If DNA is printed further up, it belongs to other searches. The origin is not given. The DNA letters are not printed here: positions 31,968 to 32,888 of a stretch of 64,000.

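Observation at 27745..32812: Candidate defense operon under a CARF regulator: Csa3-like regulator, GmrSD-like DUF262/DUF1524 protein and UvrD-type helicase fused to a RecB nuclease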

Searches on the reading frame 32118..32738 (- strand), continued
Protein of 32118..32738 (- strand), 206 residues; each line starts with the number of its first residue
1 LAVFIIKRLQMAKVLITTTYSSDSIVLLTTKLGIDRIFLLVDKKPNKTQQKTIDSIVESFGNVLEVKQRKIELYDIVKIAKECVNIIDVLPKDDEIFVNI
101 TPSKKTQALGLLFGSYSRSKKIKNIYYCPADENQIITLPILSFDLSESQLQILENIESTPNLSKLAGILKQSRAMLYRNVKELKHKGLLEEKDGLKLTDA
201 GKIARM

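Call 68: search_protein_families(library=padloc, alignment_id=A5, max_evalue=1e-10)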
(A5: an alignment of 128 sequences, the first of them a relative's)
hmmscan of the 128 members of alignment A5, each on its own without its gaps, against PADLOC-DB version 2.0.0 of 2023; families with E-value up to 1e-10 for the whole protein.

A. member 1, L089:5219-5863:+ (214 aa): 0 families

B. families by the number of members that match (of 128 scanned): 423 families (the first 25 are shown)
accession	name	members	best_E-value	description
PDLC03802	RTasHel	8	3e-44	DRT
PDLC00117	GajB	8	3.1e-42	UrvD helicase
PDLC00132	GajB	8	2.7e-39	UrvD helicase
PDLC00114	GajB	8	3.7e-36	UrvD helicase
PDLC00123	GajB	8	5.6e-34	UrvD helicase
PDLC00127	GajB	8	1.3e-33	UrvD helicase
PDLC00119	GajB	8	2.5e-32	UrvD helicase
PDLC00130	GajB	8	7.5e-31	UrvD helicase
PDLC00122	GajB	8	1.8e-30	UrvD helicase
PDLC00104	GajB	8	1e-29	UrvD helicase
PDLC00103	GajB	8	4.7e-29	UrvD helicase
PDLC00112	GajB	8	3.4e-26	UrvD helicase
PDLC00107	GajB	8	1.5e-24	UrvD helicase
PDLC00136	GajB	8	2.3e-20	UrvD helicase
PDLC00121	GajB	8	1e-19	UrvD helicase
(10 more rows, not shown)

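Call 90: find_related_loci(query=A2, collection=viral_contigs, flank=6000)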
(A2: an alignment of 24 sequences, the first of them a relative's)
Query A2 (196 aa) in viral_contigs; peptide patterns used: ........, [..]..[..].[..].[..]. (x = any residue, [..] = any of these).
18 stretches matched a pattern; 1 encode a relative of the query (tblastn E <= 1e-3); 1 distinct loci.
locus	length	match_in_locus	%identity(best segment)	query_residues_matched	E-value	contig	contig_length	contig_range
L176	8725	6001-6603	50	1-196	1e-58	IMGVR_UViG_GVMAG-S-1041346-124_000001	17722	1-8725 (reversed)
